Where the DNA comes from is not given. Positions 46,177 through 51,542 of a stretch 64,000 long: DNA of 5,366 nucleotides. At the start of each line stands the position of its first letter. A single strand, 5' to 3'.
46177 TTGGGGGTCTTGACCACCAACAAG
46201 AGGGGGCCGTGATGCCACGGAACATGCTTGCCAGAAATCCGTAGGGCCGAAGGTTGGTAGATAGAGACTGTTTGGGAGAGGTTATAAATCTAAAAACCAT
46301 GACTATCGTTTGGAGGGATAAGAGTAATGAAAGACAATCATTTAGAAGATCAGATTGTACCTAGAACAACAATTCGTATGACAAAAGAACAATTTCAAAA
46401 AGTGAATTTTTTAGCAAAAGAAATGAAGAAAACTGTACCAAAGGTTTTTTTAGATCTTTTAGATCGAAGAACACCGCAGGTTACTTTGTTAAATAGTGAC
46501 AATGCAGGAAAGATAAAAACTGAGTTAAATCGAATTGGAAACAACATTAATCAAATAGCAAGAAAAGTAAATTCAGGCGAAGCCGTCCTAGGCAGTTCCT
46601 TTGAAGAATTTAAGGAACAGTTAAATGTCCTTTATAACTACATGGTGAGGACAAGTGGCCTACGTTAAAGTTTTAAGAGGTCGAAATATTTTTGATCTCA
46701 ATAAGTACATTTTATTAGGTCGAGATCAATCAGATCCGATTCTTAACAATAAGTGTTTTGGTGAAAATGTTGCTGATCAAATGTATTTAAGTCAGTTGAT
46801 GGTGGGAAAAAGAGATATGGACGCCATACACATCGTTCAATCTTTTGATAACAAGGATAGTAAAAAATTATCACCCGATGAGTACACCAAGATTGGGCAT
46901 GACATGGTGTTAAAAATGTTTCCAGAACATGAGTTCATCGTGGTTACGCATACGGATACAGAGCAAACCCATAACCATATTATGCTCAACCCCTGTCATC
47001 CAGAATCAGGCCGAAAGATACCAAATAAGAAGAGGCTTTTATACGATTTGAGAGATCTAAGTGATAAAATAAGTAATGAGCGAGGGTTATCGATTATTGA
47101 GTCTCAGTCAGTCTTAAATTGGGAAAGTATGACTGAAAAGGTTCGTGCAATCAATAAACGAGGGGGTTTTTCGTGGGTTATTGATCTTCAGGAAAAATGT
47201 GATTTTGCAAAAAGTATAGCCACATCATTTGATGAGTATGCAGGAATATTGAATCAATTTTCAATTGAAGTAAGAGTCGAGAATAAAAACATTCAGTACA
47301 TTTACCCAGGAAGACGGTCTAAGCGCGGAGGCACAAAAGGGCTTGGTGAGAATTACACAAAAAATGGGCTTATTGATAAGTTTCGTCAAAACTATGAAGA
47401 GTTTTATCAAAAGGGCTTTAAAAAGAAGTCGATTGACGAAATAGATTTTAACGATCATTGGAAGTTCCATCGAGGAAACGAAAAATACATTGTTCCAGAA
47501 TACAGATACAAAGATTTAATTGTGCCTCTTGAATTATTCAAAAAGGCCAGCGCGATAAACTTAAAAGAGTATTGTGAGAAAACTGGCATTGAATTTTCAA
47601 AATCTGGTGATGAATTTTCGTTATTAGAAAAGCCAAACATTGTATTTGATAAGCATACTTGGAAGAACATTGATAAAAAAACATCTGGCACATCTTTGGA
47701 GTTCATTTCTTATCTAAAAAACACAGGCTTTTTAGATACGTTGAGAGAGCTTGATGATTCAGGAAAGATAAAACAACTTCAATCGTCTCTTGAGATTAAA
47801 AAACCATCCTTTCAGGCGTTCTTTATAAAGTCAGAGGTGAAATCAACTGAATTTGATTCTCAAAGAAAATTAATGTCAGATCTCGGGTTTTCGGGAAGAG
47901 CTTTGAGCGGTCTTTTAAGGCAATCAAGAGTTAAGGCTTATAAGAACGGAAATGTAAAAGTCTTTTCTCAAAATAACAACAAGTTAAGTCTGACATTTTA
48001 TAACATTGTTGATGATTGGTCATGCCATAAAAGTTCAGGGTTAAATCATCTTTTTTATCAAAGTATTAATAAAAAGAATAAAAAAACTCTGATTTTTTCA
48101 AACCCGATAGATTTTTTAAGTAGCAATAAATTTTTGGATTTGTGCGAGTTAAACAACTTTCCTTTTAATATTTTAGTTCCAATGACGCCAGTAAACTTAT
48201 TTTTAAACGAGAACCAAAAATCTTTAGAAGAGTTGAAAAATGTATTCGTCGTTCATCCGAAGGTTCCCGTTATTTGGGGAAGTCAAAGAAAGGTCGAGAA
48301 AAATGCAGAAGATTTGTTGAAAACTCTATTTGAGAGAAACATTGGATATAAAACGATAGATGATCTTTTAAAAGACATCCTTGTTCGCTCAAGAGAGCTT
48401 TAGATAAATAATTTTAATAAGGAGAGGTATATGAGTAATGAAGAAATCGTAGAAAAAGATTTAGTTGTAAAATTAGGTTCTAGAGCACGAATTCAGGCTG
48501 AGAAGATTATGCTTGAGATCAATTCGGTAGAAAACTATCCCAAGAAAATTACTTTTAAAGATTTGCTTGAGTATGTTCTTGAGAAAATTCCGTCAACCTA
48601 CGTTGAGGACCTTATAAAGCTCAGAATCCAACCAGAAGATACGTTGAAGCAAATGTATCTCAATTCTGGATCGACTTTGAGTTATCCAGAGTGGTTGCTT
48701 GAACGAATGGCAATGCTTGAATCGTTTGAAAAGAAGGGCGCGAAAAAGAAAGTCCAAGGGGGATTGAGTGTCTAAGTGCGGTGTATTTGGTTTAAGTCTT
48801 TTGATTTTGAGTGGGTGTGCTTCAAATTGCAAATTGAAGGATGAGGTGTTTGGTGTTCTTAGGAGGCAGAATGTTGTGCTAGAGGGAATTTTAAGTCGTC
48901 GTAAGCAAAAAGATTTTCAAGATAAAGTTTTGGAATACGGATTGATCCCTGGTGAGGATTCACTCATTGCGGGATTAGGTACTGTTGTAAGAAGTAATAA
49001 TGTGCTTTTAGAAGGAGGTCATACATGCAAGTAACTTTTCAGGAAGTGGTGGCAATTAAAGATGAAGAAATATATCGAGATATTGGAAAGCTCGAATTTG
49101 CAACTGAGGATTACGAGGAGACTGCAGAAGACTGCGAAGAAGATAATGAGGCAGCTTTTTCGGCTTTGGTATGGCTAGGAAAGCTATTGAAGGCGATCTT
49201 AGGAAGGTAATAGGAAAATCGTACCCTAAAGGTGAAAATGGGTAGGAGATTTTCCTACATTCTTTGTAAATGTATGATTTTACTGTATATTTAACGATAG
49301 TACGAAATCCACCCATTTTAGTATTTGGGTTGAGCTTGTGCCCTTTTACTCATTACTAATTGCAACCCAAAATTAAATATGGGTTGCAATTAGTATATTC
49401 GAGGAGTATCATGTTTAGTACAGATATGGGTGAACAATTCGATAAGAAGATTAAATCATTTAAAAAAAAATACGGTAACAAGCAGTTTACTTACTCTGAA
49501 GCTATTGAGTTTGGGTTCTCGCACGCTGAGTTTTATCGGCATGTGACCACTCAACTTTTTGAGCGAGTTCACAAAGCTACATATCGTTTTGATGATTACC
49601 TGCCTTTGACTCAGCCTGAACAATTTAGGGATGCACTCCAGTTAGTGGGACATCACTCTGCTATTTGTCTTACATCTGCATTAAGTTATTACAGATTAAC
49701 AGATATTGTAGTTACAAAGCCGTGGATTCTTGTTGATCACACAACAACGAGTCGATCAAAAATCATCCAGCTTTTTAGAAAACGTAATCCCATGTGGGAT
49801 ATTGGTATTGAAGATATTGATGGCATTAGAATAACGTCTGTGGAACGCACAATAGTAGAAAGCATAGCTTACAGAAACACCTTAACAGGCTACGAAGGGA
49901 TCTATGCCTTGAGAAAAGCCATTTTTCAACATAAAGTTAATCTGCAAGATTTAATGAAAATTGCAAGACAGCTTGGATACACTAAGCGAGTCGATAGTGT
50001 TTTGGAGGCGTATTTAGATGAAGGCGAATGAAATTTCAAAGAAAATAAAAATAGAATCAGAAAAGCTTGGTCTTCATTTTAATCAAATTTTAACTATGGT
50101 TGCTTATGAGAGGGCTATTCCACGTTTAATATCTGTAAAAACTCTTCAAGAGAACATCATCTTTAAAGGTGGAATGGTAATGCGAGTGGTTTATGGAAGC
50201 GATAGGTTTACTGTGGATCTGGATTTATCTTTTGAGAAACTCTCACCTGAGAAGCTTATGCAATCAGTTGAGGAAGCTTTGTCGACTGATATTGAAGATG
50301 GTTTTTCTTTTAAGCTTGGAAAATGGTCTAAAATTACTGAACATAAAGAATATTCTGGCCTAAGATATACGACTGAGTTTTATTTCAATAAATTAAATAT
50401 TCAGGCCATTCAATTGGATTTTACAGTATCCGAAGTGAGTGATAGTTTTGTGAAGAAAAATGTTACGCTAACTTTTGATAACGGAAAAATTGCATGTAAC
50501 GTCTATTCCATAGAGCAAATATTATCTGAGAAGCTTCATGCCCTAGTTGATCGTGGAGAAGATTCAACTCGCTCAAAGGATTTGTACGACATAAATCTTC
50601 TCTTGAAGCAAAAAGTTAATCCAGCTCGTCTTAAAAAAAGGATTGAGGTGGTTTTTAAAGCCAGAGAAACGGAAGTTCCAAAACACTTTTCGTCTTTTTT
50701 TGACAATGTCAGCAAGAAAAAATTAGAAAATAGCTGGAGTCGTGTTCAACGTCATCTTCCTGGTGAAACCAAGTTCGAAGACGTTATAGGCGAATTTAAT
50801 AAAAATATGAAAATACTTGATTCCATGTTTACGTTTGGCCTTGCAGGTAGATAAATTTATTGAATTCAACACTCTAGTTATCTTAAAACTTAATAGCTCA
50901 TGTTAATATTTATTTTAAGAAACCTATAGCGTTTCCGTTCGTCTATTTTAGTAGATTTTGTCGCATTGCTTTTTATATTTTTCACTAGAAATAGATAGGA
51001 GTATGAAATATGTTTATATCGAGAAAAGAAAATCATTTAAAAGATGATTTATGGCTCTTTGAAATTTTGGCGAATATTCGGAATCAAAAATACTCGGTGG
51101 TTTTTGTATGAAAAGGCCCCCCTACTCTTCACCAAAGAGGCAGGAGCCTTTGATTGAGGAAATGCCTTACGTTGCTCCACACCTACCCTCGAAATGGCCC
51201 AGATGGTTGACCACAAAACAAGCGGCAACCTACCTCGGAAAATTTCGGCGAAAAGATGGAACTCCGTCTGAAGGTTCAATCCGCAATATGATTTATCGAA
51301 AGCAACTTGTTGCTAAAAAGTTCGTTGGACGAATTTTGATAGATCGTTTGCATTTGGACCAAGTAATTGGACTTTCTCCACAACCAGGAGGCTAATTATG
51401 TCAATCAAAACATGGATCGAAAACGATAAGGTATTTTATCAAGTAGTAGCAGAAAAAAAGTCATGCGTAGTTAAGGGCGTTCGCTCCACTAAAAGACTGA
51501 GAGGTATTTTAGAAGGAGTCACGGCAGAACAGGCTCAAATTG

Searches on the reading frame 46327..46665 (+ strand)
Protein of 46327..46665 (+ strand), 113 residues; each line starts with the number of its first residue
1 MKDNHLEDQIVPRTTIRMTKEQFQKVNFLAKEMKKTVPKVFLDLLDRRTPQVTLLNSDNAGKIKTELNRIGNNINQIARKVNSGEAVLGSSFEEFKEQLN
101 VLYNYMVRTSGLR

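Call 9: search_protein_families(library=pfam, proteins=[window:46327-46665:+], max_evalue=0.05)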
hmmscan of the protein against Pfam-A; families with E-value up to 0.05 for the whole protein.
window:46327-46665:+ (113 aa): 5 families
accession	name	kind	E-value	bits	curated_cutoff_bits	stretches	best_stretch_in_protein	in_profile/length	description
PF05713.17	MobC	-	6.1e-09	36.7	23.2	1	66-86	3-26/45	Bacterial mobilisation protein (MobC)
PF21983.2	NikA-like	-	0.00014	22.4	27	1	14-80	7-71/72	Mobilization protein NikA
PF13907.11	CHD1-like_C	-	0.0059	17.5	28.3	1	41-82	21-62/96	Chromodomain-helicase-DNA-binding protein 1-like, C-terminal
PF02536.19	mTERF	-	0.023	14.1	23.1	0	20-107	179-263/314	mTERF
PF12761.13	End3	-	0.038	14.6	25.2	0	30-91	46-107/115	Actin cytoskeleton-regulatory complex protein END3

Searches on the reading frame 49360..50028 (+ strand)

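Call 9: search_protein_families(library=pfam, proteins=[window:49360-50028:+], max_evalue=0.05)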
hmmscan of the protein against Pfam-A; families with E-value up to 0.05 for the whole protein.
window:49360-50028:+ (223 aa): 1 family
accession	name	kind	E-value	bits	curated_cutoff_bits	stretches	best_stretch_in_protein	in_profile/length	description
PF05546.16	She9_MDM33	-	0.035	14.4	22.2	0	159-204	10-55/198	She9 / Mdm33 family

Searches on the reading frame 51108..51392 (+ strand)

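Call 9: search_protein_families(library=pfam, proteins=[window:51108-51392:+], max_evalue=0.05)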
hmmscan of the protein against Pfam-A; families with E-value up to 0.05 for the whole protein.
window:51108-51392:+ (95 aa): 1 family
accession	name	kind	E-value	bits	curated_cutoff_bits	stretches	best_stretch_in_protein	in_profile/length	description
PF12728.13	HTH_17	-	3.4e-05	24.4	27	1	33-85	1-45/51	Helix-turn-helix domain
